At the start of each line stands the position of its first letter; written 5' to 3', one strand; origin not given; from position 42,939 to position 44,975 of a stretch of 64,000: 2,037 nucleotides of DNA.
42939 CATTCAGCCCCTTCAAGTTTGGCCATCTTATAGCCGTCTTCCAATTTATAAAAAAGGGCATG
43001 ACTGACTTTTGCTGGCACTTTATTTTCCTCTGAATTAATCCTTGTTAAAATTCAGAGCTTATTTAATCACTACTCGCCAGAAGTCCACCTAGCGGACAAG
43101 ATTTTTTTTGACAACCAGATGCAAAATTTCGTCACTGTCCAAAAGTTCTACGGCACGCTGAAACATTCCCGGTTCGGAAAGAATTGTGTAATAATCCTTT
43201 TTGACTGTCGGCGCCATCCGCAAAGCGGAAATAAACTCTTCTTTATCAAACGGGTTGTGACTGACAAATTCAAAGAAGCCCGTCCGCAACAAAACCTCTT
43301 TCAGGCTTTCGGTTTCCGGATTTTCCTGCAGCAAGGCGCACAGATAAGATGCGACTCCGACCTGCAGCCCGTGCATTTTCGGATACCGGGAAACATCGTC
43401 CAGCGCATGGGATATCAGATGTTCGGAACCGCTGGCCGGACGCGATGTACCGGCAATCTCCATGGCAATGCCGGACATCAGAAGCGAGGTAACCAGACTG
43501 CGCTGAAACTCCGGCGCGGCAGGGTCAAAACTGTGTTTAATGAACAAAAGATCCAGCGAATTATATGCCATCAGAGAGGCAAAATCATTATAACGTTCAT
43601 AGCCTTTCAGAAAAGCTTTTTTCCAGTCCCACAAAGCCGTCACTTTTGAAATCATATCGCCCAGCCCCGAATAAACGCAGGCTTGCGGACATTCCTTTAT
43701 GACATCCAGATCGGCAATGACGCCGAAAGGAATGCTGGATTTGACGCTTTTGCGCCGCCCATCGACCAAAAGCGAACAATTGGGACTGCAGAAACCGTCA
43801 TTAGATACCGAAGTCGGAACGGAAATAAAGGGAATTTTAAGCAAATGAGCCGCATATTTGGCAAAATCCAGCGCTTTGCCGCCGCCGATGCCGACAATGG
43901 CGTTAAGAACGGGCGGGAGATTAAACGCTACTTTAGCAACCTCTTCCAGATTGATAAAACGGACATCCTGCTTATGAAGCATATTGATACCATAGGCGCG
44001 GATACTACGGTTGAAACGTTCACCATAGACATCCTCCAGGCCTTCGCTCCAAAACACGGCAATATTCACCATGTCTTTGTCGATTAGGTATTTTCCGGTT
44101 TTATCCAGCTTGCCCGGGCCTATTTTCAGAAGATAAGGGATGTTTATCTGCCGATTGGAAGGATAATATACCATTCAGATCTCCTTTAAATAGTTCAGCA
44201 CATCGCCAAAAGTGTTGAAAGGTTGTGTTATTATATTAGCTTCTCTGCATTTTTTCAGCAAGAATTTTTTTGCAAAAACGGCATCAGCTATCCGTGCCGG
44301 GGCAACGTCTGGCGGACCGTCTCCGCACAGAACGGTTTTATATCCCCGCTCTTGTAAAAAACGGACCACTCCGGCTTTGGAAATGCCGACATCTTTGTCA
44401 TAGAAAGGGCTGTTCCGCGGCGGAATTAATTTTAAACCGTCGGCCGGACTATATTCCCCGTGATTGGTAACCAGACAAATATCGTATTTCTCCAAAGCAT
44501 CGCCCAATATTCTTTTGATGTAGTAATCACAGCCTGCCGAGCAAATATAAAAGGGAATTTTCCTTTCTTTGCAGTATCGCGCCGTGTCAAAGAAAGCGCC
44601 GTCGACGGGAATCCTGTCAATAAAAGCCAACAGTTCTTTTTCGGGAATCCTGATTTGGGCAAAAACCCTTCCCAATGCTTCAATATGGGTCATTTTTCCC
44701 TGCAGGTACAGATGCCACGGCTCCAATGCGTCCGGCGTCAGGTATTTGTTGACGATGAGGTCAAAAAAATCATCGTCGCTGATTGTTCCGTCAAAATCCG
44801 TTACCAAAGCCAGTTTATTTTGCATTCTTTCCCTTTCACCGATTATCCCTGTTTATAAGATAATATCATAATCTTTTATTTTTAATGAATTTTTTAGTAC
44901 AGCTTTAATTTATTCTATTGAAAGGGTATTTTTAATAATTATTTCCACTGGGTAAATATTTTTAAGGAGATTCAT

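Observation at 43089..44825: Archaeal-type glycerol-1-phosphate dehydrogenase translationally coupled to a HAD phosphatase in an alphaproteobacterium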

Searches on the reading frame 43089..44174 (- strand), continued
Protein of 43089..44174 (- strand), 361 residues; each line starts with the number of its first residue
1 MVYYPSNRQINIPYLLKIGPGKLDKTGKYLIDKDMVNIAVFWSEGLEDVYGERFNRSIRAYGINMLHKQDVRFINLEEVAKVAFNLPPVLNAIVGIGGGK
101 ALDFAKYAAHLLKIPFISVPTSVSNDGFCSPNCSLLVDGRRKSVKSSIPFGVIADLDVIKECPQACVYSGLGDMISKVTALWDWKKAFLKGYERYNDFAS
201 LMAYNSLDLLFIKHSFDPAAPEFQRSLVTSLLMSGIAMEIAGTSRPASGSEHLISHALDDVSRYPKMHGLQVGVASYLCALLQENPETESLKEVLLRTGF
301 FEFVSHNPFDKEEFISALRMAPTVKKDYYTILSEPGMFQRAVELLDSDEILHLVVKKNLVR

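Call 79: predict_structure(alignment_id=A2)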
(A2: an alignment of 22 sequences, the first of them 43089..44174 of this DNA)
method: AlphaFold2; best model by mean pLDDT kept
length: 361 residues; sequences in the alignment: 22
mean_pLDDT: 93.1   pTM: 0.90
mean pLDDT of the five models: 93.1, 92.9, 92.8, 92.2, 92.2
residues with pLDDT >= 90: 315; 70-90: 30; 50-70: 11; < 50: 5
segments of 3 or more residues with pLDDT < 50: 1-4
pLDDT, mean of each block of 10 residues (from residue 1): 58 93 97 98 96 97 98 94 97 95 96 97 80 90 91 95 93 95 97 95 91 83 93 94 94 96 94 98 96 96 97 98 94 97 98 85 49
secondary structure, 60 per line:
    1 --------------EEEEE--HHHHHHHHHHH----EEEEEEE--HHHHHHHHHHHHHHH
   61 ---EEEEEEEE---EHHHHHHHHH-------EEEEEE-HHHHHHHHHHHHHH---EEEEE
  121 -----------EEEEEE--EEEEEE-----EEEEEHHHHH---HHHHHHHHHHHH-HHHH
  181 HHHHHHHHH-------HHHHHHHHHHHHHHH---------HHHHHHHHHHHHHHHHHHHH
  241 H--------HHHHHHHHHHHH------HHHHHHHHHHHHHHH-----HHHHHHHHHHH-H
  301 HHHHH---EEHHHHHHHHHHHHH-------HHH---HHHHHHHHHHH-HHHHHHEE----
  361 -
elements in order: E15-19 H22-32 E37-43 H46-60 E64-71 H76-84 E92-97 H99-112 E116-120 E132-137 E140-145 E151-155 H156-160 H164-175 H177-189 H197-211 H221-241 H250-261 H268-282 H288-298 H300-305 H311-323 H337-347 H349-354

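Call 83: fold_search(model_id=the predicted structure, library=pdb)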
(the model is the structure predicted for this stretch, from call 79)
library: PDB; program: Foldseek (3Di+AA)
matches with E <= 10: 1532; with E <= 0.001: 157
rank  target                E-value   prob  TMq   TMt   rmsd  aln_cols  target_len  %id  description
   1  3ce9_A                5.3e-36  1.00  0.92  0.95   1.8       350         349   40  Crystal structure of glycerol dehydrogenase (NP_348253.1) from Clostridium acetobutylicum at 2.37 A resolution (released 2008-03-11)
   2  3ce9_B                1.4e-35  1.00  0.92  0.95   1.8       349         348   40  Crystal structure of glycerol dehydrogenase (NP_348253.1) from Clostridium acetobutylicum at 2.37 A resolution (released 2008-03-11)
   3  4rgv_B                1.4e-21  1.00  0.76  0.82   3.5       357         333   29  Crystal structure of the Methanocaldococcus jannaschii G1PDH (released 2015-07-22)
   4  4rgv_A                2.8e-21  1.00  0.75  0.83   3.8       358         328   29  Crystal structure of the Methanocaldococcus jannaschii G1PDH (released 2015-07-22)
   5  5fb3_F                3.1e-21  1.00  0.73  0.78   3.9       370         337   25  Structure of glycerophosphate dehydrogenase in complex with NADPH (released 2016-10-12)
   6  4rfl_A                3.3e-21  1.00  0.76  0.82   3.8       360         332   29  Crystal structure of G1PDH with NADPH from Methanocaldococcus jannaschii (released 2015-07-22)
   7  4rgq_D                3.8e-21  1.00  0.75  0.81   4.1       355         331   30  Crystal structure of the Methanocaldococcus jannaschii G1PDH with NADPH and DHAP (released 2015-07-22)
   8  4rfl_D                4.3e-21  1.00  0.76  0.82   3.6       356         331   29  Crystal structure of G1PDH with NADPH from Methanocaldococcus jannaschii (released 2015-07-22)
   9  4rgq_B                4.7e-21  1.00  0.76  0.82   3.6       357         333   29  Crystal structure of the Methanocaldococcus jannaschii G1PDH with NADPH and DHAP (released 2015-07-22)
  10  4rgq_A                5.0e-21  1.00  0.74  0.80   4.2       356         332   29  Crystal structure of the Methanocaldococcus jannaschii G1PDH with NADPH and DHAP (released 2015-07-22)
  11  4rfl_C                7.1e-21  1.00  0.76  0.83   3.5       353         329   29  Crystal structure of G1PDH with NADPH from Methanocaldococcus jannaschii (released 2015-07-22)
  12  4rgq_C                1.1e-20  1.00  0.76  0.83   3.6       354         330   30  Crystal structure of the Methanocaldococcus jannaschii G1PDH with NADPH and DHAP (released 2015-07-22)
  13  5fb3_A                2.3e-20  1.00  0.79  0.85   3.1       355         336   28  Structure of glycerophosphate dehydrogenase in complex with NADPH (released 2016-10-12)
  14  5fb3_E                1.0e-19  1.00  0.73  0.79   4.2       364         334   27  Structure of glycerophosphate dehydrogenase in complex with NADPH (released 2016-10-12)
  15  9h4x                  1.0e-19  1.00  0.73  0.67   4.2       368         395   23  Crystal structure of Ni2+ dependent glycerol-1-phosphate dehydrogenase AraM from Bacillus subtilis (released 2025-11-05)
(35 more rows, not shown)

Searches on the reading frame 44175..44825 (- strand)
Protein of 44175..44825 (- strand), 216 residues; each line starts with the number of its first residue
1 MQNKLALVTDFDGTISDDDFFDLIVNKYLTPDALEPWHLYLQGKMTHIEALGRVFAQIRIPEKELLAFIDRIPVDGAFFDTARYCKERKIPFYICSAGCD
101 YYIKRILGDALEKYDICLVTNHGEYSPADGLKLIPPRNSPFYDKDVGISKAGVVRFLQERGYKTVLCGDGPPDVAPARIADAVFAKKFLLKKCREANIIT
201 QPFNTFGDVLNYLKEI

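Call 3: search_protein_families(library=pfam, proteins=[window:44175-44825:-])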
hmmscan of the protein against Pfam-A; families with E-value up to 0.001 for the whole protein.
window:44175-44825:- (216 aa): 2 families
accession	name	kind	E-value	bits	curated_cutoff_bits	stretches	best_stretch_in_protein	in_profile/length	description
PF12710.13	HAD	-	1.5e-07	32.5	27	1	8-175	2-186/189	haloacid dehalogenase-like hydrolase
PF00702.32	Hydrolase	-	0.00041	21.2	26.4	0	6-108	3-133/191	haloacid dehalogenase-like hydrolase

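Call 4: search_protein_families(library=ncbifam, proteins=[window:44175-44825:-])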
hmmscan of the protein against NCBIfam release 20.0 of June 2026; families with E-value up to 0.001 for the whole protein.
window:44175-44825:- (216 aa): 4 families
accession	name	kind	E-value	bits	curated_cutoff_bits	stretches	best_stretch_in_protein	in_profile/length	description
TIGR01489.1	DKMTPPase-SF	subfamily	4.2e-30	105.2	81.55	1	4-187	1-188/188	MtnX-like HAD-IB family phosphatase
NF007103.0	PRK09552.1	equivalog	2.9e-29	102.4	292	1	4-215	3-214/220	2-hydroxy-3-keto-5-methylthiopentenyl-1-phosphate phosphatase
TIGR03333.1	salvage_mtnX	equivalog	6.6e-25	88.3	303.2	1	7-215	2-210/214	2-hydroxy-3-keto-5-methylthiopentenyl-1-phosphate phosphatase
TIGR01488.1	HAD-SF-IB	subfamily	2.8e-13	50.2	45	1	7-178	2-175/177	HAD-IB family phosphatase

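Call 42: find_homologous_proteins(query=window:44175-44825:-)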
Query window:44175-44825:- (216 aa): 198 proteins with E <= 0.001 among 476 candidates; the best 120 are listed.
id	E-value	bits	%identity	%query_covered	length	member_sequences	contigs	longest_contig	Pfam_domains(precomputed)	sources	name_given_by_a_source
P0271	4.1e-141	486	98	100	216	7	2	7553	PF12710.14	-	-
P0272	1.9e-127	442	88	100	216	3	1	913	PF12710.14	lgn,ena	-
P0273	4.0e-100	352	71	99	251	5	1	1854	-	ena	-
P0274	2.0e-98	347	70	99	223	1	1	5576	PF12710.14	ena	-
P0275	2.6e-89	317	65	100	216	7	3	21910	PF12710.14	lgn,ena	-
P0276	1.3e-88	315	62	100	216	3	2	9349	PF12710.14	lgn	-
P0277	1.4e-88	314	64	100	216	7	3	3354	PF12710.14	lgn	-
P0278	8.4e-88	312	64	100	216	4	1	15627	PF12710.14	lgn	-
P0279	1.4e-85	305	62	100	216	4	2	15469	PF12710.14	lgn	-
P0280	1.7e-85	304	63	100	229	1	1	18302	-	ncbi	-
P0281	2.4e-85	304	63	100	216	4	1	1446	-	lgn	-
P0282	3.4e-85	303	62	100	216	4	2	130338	-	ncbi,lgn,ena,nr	ncbi:MAG: MtnX-like HAD-IB family phosphatase [Proteobacteria bacterium]|nr:MtnX-like HAD-IB family 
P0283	1.5e-84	301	61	100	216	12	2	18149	PF12710.14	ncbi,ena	-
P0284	1.3e-81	292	59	100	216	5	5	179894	PF12710.14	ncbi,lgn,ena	-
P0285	8.5e-81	289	57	99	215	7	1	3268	PF00702.33,PF06888.19,PF12710.14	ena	-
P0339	7.0e-68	247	53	99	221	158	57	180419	PF06888.19,PF12710.14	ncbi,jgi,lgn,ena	-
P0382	6.7e-64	234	49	98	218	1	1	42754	PF00702.33,PF12710.14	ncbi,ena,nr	ncbi:MAG: MtnX-like HAD-IB family phosphatase [Treponema sp.]|nr:MtnX-like HAD-IB family phosphatase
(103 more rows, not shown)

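Call 43: find_encoding_contigs(protein=P0382, flank=8000, max_places=3)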
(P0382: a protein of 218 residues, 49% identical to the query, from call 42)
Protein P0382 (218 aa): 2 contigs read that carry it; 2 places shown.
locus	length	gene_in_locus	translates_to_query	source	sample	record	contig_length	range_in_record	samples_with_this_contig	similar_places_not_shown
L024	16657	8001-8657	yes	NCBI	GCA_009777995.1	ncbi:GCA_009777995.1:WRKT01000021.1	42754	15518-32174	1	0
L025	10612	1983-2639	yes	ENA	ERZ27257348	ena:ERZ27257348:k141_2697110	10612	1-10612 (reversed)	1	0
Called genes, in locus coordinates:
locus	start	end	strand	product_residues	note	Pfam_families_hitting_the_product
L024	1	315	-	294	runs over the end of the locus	PF00140:Sigma70_r1_2, PF04542:Sigma70_r2, PF04539:Sigma70_r3 (weak), PF04545:Sigma70_r4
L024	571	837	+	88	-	PF00166:Cpn10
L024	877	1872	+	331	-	-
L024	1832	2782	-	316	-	PF00294:PfkB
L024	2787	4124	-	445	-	PF00871:Acetate_kinase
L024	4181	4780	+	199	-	-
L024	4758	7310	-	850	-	PF02743:dCache_1 (weak), PF00512:HisKA, PF02518:HATPase_c, PF00072:Response_reg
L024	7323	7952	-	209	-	PF00702:Hydrolase, PF13419:HAD_2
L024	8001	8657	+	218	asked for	PF00702:Hydrolase (faint), PF12710:HAD (weak)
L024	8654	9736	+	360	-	PF00465:Fe-ADH, PF13685:Fe-ADH_2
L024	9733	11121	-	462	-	PF13347:MFS_2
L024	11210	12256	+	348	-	PF01300:Sua5_yciO_yrdC, PF03481:Sua5_C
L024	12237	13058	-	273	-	PF01026:TatD_DNase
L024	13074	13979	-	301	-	PF04055:Radical_SAM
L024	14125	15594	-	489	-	PF03572:Peptidase_S41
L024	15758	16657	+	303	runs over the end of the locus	PF12833:HTH_18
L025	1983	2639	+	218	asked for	PF00702:Hydrolase (faint), PF12710:HAD (weak)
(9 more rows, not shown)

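Call 44: find_encoding_contigs(protein=P0339, flank=8000, max_places=4)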
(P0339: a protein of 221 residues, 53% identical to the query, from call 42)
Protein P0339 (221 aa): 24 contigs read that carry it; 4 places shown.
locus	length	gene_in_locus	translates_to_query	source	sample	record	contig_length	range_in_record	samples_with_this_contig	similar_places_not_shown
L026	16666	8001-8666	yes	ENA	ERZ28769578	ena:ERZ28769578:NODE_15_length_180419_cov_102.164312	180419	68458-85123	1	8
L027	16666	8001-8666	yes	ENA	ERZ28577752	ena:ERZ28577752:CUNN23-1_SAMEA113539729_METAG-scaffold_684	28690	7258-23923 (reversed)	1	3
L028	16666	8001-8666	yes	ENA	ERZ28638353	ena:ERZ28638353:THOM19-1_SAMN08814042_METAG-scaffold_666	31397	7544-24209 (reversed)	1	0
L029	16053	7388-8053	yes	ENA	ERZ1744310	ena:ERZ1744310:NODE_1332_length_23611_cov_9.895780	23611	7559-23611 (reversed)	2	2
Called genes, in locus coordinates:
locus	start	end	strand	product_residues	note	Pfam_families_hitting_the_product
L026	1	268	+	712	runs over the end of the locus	PF01966:HD, PF13328:HD_4, PF04607:RelA_SpoT, PF02824:TGS, PF19296:RelA_AH, PF28438:RelA_RIS, PF13291:ACT_4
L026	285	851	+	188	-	PF09835:DUF2062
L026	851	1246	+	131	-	PF01648:ACPS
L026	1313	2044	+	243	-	PF10502:Peptidase_S26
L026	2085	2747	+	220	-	PF14622:Ribonucleas_3_3, PF00636:Ribonuclease_3, PF00035:dsrm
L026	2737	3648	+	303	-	PF00009:GTP_EFTU, PF03193:RsgA_GTPase (faint), PF00350:Dynamin_N (faint), PF01926:MMR_HSR1, PF02421:FeoB_N, PF04548:AIG1 (faint), PF10662:PduV-EutP (weak), PF07650:KH_2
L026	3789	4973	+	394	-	-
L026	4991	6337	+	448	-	PF04230:PS_pyruv_trans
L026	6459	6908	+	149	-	-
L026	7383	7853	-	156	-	PF01467:CTP_transf_like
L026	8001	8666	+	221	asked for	PF06888:Put_Phosphatase, PF12710:HAD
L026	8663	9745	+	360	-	PF00465:Fe-ADH, PF13685:Fe-ADH_2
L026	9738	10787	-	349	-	PF13524:Glyco_trans_1_2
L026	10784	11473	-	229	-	-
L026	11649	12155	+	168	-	-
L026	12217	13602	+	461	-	PF03702:AnmK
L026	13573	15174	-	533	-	PF08019:EptA_B_N, PF00884:Sulfatase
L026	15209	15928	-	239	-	PF00308:Bac_DnaA (faint), PF22688:Hda_lid (faint)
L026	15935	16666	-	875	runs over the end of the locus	PF13188:PAS_8 (faint), PF13426:PAS_9 (faint), PF00989:PAS (faint), PF08448:PAS_4 (weak), PF00512:HisKA, PF02518:HATPase_c, PF00072:Response_reg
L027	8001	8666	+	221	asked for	PF06888:Put_Phosphatase, PF12710:HAD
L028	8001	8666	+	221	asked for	PF06888:Put_Phosphatase, PF12710:HAD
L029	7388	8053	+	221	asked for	PF06888:Put_Phosphatase, PF12710:HAD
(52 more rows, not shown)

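Call 52: search_protein_families(library=ncbifam, proteins=[L026:7383-7853:-, L026:8001-8666:+, L026:8663-9745:+, L026:9738-10787:-, L026:10784-11473:-, L024:7323-7952:-, L024:8654-9736:+, L024:9733-11121:-, L026:3789-4973:+, L026:6459-6908:+], max_evalue=0.00001)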
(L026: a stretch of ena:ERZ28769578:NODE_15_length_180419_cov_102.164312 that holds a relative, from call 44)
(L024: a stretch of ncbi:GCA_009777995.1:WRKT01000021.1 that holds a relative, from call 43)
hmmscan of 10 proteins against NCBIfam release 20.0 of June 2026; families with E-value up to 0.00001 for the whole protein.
L026:7383-7853:- (156 aa): 8 families
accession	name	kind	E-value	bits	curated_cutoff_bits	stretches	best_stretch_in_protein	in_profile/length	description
TIGR02199.1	rfaE_dom_II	equivalog_domain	1.6e-12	47.4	181.5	1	18-129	15-120/144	D-glycero-beta-D-manno-heptose 1-phosphate adenylyltransferase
TIGR01518.1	g3p_cytidyltrns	equivalog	4.3e-10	39.8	165.4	1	18-85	2-69/125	glycerol-3-phosphate cytidylyltransferase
NF008454.0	PRK11316.1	equivalog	3e-08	32.7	521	1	18-123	344-443/475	bifunctional D-glycero-beta-D-manno-heptose-7-phosphate kinase/D-glycero-beta-D-manno-heptose 1-phosphate adenylyltransferase HldE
NF001985.0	PRK00777.1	subfamily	3.5e-08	33.7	104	1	15-73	5-63/157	pantetheine-phosphate adenylyltransferase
TIGR00125.1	cyt_tran_rel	domain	3.6e-08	33.5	27.7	1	18-80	3-61/65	adenylyltransferase/cytidyltransferase family protein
NF005518.0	PRK07143.1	equivalog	1.9e-06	27.5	232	1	15-84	16-87/281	hypothetical protein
NF005519.0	PRK07152.1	equivalog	7.3e-06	25.1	315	1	14-116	1-109/361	nicotinate-nucleotide adenylyltransferase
NF000840.1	PRK00071.1-3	equivalog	9.1e-06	25.3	150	0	15-115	7-113/201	nicotinate-nucleotide adenylyltransferase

L026:8001-8666:+ (221 aa): 4 families
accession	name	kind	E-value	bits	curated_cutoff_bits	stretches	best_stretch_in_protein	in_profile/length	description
TIGR01489.1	DKMTPPase-SF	subfamily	5.2e-30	104.9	81.55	1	9-190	4-188/188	MtnX-like HAD-IB family phosphatase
NF007103.0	PRK09552.1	equivalog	1.5e-21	77.1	292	1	8-218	5-214/220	2-hydroxy-3-keto-5-methylthiopentenyl-1-phosphate phosphatase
TIGR03333.1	salvage_mtnX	equivalog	1.3e-18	67.8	303.2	1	9-217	2-209/214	2-hydroxy-3-keto-5-methylthiopentenyl-1-phosphate phosphatase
TIGR01488.1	HAD-SF-IB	subfamily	3e-16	59.9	45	1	9-181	2-175/177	HAD-IB family phosphatase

L026:8663-9745:+ (360 aa): 5 families
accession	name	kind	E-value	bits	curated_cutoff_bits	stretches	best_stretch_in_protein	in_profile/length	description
NF002022.0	PRK00843.1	equivalog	6.7e-64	216.1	413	1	10-338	4-332/350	NAD(P)-dependent glycerol-1-phosphate dehydrogenase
NF006941.0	PRK09423.1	subfamily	7.3e-18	64.5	336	1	14-181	5-175/367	glycerol dehydrogenase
NF047954.1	PrpdilGlycDhGldA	equivalog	2e-12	47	700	1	89-181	80-175/365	bifunctional L-1,2-propanediol dehydrogenase/glycerol dehydrogenase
NF053832.1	GlycoaldRedHalo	equivalog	2.3e-12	46.7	550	1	23-181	14-175/363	glycolaldehyde reductase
NF007880.0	PRK10586.1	equivalog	1.1e-07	31.1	429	1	92-181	85-177/362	oxidoreductase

L026:9738-10787:- (349 aa): 0 families

L026:10784-11473:- (229 aa): 0 families

L024:7323-7952:- (209 aa): 9 families
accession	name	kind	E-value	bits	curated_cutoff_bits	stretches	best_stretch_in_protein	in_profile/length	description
TIGR01993.1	Pyr-5-nucltdase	equivalog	1.1e-31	110.1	142.9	1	4-179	2-178/183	pyrimidine 5'-nucleotidase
TIGR02253.1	CTE7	subfamily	5e-13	49.3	169.75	1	1-204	1-220/221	TIGR02253 family HAD-type hydrolase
TIGR01509.1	HAD-SF-IA-v3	subfamily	5.4e-12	46.1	29.4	1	137-183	107-153/154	HAD-IA family hydrolase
TIGR01428.1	HAD_type_II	equivalog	1.6e-08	34.8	125.4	1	100-164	107-170/197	haloacid dehalogenase type II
TIGR01449.2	PGP_bact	equivalog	1.1e-07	31.6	180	1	5-183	1-183/213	phosphoglycolate phosphatase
NF009695.0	PRK13222.1-2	equivalog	3.2e-07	30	225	0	100-166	110-175/226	phosphoglycolate phosphatase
NF009697.0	PRK13222.1-4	equivalog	5.8e-07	29.1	327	1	2-169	7-178/232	phosphoglycolate phosphatase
NF009694.0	PRK13222.1-1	equivalog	2.2e-06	27.2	415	0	91-179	118-205/252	phosphoglycolate phosphatase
NF008087.0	PRK10826.1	equivalog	6.6e-06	25.9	191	0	100-166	108-173/222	hexitol phosphatase HxpB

L024:8654-9736:+ (360 aa): 5 families
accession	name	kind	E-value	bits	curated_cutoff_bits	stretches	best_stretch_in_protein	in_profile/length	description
NF002022.0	PRK00843.1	equivalog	1.1e-66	225.2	413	1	11-339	4-333/350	NAD(P)-dependent glycerol-1-phosphate dehydrogenase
NF006941.0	PRK09423.1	subfamily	1.7e-18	66.6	336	1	19-181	9-175/367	glycerol dehydrogenase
NF047954.1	PrpdilGlycDhGldA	equivalog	7.8e-13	48.4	700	1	14-181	4-175/365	bifunctional L-1,2-propanediol dehydrogenase/glycerol dehydrogenase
NF053832.1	GlycoaldRedHalo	equivalog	4e-11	42.6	550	1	72-180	64-174/363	glycolaldehyde reductase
NF007880.0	PRK10586.1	equivalog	1e-07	31.3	429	1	94-182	87-178/362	oxidoreductase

L024:9733-11121:- (462 aa): 5 families
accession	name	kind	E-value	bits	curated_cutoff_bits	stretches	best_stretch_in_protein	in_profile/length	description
TIGR00792.1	gph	subfamily_domain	9e-69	232.2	231.35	1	28-454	11-429/437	glycoside-pentoside-hexuronide (GPH):cation symporter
NF007237.0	PRK09669.1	subfamily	7.7e-45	153.4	610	1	12-449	5-431/461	putative symporter YagG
NF007749.0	PRK10429.1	equivalog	4.3e-36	124.7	456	1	20-446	12-431/473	melibiose:sodium transporter MelB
NF007353.0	PRK09848.1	equivalog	2.1e-30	105.9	528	1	29-450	21-432/457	glucuronide transporter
NF008526.0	PRK11462.1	equivalog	2.5e-28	99.1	836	1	14-443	7-424/460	glycoside-pentoside-hexuronide family transporter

L026:3789-4973:+ (394 aa): 0 families

L026:6459-6908:+ (149 aa): 0 families

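Call 60: search_dna_similar(query=window:44175-44825:-, collection=plasmids, mode=protein, max_evalue=1e-8, max_rows=30)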
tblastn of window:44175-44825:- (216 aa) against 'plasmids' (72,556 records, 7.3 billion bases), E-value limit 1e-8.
Records with a match: 52; places in all: 52; records where one place covers at least 80% of the query: 52.
Best place of each record, by identity: <60% 52.
By first word of the organism name: Rhizobium 16; Roseomonas 11; Agrobacterium 9; Bartonella 5; Bacillus 2; Stenotrophomonas 2; Cytobacillus 1; Priestia 1; Azospirillum 1; Phyllobacterium 1; and 3 more.
By predicted mobility (MOB-suite, as given by PLSDB): non-mobilizable 33; conjugative 17; mobilizable 2.
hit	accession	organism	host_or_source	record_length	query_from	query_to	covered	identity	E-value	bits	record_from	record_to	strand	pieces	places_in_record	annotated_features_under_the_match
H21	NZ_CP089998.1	Cytobacillus spongiae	sponge,Pure culture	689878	4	213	97%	33.8%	8e-24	105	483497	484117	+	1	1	MtnX-like HAD-IB family phosphatase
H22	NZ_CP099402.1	Rhizobium sp. Pop5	Phaseolus vulgaris,Cell culture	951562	5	216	98%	31.2%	6e-19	92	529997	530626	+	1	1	MtnX-like HAD-IB family phosphatase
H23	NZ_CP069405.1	Priestia megaterium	Homo sapiens,Pure culture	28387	3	216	99%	30.6%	2e-23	104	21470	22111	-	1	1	2-hydroxy-3-keto-5-methylthiopentenyl-1- phosphate phosphatase | mtnW: 2,3-diketo-5-methylthiopentyl-1-phosphate enolase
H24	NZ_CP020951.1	Rhizobium sp. CIAT894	-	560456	5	216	98%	30.7%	1e-18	91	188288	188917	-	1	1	MtnX-like HAD-IB family phosphatase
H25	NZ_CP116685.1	Agrobacterium fabrum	cell culture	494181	10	216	96%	31.1%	1e-17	88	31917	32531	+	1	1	MtnX-like HAD-IB family phosphatase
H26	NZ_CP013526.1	Rhizobium phaseoli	Phaseolus vulgaris,Whole ...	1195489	5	216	98%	30.2%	1e-17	88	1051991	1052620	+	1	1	record has no annotation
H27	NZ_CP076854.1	Rhizobium sp. WYJ-E13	Curcuma wenyujin Y.H. Chen et C. ...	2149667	5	216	98%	30.2%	8e-17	86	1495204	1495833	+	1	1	none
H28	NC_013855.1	Azospirillum sp. B510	-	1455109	1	215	100%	29.1%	7e-16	83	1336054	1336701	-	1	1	record has no annotation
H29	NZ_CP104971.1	Phyllobacterium zundukense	Vicia costata,cell culture,root nodule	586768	5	215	98%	29.3%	4e-14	77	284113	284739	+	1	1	MtnX-like HAD-IB family phosphatase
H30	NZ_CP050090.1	Rhizobium leguminosarum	Trifolium pratense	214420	5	216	98%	28.9%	1e-15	82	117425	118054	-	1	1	MtnX-like HAD-IB family phosphatase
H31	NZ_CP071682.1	Rhizobium ruizarguesonis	lentil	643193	5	214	97%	28.7%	6e-15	80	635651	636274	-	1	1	MtnX-like HAD-IB family phosphatase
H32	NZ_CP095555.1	Roseomonas gilardii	single cell,blood and other clinical ...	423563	10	210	93%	29.9%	3e-15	81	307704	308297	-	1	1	MtnX-like HAD-IB family phosphatase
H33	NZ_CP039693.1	Agrobacterium larrymoorei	-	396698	10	209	93%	30.0%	3e-15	81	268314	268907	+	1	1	MtnX-like HAD-IB family phosphatase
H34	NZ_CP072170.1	Agrobacterium larrymoorei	Ficus benjamina,cell culture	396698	10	209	93%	30.0%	3e-15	81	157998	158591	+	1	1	MtnX-like HAD-IB family phosphatase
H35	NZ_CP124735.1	Agrobacterium larrymoorei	-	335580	10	209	93%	30.0%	5e-15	80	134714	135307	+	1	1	MtnX-like HAD-IB family phosphatase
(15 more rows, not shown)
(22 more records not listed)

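Call 68: search_solved_structures(query=window:44175-44825:-, max_evalue=0.01, show_alignments=2)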
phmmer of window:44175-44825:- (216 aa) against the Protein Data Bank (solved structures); distinct sequences matched with E-value up to 0.01: 1.
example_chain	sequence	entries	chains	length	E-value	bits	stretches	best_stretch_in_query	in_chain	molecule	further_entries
2fea_A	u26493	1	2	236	1.3e-19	74.1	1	5-211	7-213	2-hydroxy-3-keto-5-methylthiopentenyl-1-phosphate phosphatase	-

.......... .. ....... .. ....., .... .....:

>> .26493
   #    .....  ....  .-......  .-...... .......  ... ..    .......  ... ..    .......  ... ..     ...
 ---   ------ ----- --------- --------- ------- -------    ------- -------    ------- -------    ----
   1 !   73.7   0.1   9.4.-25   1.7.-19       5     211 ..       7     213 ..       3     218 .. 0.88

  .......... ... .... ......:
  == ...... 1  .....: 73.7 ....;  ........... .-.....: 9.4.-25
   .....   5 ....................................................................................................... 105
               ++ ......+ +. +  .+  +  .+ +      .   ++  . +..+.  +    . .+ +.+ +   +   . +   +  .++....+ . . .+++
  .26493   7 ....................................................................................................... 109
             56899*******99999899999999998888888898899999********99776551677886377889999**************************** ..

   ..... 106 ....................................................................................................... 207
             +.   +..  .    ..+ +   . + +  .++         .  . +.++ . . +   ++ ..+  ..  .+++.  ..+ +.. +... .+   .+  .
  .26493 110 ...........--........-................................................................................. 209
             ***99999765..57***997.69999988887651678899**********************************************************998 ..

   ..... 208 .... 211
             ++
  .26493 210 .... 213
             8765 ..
